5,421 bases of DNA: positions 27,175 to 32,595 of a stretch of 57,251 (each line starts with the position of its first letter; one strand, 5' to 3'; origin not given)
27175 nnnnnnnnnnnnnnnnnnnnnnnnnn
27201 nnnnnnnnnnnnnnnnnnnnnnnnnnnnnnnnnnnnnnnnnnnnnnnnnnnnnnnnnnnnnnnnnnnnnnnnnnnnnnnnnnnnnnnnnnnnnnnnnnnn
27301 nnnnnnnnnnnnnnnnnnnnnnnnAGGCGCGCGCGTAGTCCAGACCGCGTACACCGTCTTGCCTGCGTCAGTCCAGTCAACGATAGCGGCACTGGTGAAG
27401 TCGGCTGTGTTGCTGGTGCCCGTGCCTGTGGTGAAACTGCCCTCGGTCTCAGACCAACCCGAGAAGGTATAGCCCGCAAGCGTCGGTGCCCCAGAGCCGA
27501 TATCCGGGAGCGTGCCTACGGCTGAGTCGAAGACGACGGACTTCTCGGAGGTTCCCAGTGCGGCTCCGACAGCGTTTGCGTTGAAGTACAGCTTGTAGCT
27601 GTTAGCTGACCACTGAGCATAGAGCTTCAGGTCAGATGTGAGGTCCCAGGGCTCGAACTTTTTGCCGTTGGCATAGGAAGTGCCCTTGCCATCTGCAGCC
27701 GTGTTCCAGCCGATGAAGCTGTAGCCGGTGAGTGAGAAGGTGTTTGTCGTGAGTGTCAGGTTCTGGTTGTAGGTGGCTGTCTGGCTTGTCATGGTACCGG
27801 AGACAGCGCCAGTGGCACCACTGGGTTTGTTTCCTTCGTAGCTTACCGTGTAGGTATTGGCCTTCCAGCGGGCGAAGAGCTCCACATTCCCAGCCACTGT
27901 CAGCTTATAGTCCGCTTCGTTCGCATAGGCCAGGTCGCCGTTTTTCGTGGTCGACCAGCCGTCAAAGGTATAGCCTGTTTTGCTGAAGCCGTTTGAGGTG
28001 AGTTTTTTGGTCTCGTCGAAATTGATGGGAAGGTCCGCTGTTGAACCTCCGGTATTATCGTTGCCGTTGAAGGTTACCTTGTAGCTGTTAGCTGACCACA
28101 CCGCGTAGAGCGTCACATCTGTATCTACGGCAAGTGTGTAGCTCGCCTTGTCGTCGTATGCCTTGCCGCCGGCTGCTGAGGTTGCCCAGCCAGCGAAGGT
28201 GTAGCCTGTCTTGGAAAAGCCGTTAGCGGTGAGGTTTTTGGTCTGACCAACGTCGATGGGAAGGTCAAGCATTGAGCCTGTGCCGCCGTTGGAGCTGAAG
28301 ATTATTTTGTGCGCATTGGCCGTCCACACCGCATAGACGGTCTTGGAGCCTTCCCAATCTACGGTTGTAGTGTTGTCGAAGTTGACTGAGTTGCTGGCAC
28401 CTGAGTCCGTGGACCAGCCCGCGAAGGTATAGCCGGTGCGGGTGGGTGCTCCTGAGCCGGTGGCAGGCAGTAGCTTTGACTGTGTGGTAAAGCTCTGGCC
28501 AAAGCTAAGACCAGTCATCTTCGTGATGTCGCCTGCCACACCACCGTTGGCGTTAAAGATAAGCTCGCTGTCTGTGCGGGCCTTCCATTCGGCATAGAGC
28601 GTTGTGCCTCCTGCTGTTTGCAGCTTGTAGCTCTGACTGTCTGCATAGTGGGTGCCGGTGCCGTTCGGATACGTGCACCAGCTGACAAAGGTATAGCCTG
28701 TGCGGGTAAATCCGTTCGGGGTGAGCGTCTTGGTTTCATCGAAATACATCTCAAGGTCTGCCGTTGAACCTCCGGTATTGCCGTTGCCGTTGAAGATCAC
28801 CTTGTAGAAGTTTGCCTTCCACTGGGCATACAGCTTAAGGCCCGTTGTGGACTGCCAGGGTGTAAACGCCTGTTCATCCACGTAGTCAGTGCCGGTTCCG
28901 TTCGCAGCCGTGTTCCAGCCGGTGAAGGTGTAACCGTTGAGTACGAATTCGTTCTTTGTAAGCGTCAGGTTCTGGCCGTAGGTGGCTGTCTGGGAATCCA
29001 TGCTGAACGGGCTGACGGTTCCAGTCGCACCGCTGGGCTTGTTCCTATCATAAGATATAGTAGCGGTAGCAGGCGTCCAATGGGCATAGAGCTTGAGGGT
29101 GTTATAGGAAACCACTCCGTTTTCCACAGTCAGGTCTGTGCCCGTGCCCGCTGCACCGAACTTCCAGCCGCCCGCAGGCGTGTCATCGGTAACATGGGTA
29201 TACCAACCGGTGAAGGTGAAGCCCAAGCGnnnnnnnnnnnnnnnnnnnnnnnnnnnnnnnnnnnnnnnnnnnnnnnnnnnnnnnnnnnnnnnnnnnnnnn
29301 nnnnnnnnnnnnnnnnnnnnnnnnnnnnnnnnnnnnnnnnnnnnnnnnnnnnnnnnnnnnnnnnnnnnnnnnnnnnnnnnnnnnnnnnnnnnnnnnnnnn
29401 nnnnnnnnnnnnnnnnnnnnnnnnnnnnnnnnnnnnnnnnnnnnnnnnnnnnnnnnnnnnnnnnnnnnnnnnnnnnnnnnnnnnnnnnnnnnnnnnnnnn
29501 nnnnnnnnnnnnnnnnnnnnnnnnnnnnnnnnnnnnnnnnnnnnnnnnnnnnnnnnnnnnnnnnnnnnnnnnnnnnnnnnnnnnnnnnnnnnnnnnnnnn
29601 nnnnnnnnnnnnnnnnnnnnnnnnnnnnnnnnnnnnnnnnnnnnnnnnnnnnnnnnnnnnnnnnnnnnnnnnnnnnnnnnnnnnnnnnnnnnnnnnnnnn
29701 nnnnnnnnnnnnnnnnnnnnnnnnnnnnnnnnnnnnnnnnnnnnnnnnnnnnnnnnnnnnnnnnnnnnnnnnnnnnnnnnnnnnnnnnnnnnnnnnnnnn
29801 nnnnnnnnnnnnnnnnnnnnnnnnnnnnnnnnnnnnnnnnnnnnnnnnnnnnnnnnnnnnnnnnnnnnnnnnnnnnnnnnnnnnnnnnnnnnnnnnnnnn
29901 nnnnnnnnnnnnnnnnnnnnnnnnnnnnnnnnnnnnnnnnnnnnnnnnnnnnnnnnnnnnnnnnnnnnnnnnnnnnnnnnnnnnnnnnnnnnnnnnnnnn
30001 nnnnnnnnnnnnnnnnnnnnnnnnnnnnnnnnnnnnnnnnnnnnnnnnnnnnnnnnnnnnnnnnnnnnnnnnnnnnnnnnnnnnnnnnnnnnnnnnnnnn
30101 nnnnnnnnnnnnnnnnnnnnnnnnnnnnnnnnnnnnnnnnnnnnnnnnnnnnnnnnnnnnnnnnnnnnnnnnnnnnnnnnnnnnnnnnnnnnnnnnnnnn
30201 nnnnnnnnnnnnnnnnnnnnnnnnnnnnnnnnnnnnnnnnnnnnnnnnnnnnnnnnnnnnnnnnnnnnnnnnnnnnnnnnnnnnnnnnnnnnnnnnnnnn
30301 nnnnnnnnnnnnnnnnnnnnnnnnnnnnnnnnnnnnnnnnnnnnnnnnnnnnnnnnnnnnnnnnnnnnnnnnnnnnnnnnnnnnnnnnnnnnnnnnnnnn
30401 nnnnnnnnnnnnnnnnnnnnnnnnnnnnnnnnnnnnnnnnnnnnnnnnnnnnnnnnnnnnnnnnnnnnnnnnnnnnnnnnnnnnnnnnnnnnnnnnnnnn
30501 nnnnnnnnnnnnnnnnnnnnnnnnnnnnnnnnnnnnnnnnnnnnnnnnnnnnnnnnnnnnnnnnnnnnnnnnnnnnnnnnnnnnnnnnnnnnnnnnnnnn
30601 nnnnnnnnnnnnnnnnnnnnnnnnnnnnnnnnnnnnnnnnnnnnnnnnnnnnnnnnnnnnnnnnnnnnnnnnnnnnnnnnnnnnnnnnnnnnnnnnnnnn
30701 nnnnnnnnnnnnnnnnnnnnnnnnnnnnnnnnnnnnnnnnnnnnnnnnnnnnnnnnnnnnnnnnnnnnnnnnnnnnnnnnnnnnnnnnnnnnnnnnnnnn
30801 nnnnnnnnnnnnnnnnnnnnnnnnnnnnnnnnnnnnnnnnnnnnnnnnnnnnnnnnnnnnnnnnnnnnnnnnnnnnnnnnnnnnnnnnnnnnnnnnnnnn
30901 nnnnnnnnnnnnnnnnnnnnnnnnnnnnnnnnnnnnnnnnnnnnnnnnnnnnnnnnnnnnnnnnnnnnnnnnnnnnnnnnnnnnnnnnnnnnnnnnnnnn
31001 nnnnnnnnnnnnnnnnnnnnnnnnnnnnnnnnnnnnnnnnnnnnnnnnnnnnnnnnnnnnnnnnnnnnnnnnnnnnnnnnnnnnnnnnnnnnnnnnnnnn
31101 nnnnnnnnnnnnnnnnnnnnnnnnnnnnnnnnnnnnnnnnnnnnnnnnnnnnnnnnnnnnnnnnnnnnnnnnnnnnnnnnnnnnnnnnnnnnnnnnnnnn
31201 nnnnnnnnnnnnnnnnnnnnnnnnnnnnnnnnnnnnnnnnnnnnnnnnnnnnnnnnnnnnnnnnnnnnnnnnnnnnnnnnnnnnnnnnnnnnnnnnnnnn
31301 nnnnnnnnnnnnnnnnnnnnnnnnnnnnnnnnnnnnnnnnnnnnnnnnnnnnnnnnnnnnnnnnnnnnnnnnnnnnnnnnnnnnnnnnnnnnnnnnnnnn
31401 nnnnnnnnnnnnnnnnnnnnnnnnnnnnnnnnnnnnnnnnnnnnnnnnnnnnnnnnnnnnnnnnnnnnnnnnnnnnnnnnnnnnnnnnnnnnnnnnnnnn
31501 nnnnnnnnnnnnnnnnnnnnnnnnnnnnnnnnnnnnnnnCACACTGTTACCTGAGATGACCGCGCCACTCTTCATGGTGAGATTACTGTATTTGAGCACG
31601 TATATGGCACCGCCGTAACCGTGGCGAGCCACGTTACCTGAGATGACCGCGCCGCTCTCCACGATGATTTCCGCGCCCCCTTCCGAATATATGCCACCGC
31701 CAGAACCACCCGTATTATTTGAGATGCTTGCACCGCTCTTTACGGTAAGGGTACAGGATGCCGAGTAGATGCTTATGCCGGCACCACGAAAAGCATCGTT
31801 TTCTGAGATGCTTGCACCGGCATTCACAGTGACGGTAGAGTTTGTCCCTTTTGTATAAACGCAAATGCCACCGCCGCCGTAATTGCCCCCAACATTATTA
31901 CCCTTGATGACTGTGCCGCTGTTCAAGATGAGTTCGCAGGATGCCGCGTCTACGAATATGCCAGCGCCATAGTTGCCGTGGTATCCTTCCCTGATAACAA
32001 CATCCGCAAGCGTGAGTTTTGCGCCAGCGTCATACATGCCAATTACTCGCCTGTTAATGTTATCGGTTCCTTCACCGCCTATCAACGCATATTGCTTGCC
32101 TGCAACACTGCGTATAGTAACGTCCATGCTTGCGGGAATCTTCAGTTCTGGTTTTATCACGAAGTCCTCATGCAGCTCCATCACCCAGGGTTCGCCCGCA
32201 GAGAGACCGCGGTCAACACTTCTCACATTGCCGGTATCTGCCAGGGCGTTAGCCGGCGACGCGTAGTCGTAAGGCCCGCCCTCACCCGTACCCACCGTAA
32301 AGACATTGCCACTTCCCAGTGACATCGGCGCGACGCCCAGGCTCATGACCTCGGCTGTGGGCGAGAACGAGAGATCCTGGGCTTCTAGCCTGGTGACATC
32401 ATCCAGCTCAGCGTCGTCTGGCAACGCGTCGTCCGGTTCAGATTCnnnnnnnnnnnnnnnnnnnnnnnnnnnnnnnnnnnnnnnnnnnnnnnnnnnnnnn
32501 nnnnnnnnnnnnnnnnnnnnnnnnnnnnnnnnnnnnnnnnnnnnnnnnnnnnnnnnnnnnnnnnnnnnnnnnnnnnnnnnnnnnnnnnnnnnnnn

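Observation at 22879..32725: Mosaic ~3,280-aa surface protein: Pmp-like beta-helix, 10 Flg_new repeats, 10 uncharacterised ~100-aa repeats, and a triple-TM C-terminal anchor instead of LPXTG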

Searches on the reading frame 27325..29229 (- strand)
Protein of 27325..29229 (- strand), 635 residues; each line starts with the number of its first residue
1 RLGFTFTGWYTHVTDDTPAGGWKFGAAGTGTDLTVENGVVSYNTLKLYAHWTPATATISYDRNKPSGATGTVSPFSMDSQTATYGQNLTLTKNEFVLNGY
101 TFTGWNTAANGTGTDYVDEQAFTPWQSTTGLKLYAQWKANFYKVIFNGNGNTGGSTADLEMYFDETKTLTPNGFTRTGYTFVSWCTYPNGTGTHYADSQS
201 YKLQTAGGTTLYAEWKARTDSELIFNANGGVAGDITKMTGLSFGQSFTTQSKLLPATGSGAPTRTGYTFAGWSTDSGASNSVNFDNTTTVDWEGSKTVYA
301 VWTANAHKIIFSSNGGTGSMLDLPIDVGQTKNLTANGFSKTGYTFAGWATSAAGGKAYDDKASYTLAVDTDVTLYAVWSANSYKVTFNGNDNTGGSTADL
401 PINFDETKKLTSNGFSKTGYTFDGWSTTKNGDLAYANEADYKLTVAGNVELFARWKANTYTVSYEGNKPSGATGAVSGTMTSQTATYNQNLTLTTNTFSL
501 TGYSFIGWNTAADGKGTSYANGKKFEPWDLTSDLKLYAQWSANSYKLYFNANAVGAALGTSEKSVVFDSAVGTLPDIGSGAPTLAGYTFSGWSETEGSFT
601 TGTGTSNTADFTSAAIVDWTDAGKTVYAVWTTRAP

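Call 74: search_solved_structures(query=window:27325-29229:-, max_evalue=0.01)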
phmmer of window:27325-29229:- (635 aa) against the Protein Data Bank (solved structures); distinct sequences matched with E-value up to 0.01: 0.

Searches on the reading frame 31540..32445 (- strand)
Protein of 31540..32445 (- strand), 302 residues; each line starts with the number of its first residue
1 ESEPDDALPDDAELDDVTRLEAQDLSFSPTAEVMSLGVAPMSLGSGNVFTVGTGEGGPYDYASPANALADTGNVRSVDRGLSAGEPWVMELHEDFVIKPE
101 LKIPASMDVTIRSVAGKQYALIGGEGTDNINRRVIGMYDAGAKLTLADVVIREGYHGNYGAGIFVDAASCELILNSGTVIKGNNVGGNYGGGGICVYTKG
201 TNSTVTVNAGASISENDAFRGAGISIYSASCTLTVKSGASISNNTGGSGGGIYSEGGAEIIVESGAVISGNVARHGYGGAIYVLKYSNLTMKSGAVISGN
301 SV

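Call 16: find_related_loci(query=window:31540-32445:-, collection=genome_contigs, flank=10000)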
Query seq(302 aa) (302 aa) in genome_contigs; peptide patterns used: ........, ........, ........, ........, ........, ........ (x = any residue, [..] = any of these).
323 stretches matched a pattern, but none encodes a relative of the query by tblastn (E <= 1e-3).

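Call 57: find_related_loci(query=window:31540-32445:-, collection=metagenome_contigs, flank=10000)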
Query seq(302 aa) (302 aa) in metagenome_contigs; peptide patterns used: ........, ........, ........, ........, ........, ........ (x = any residue, [..] = any of these).
484 stretches matched a pattern, but none encodes a relative of the query by tblastn (E <= 1e-3).
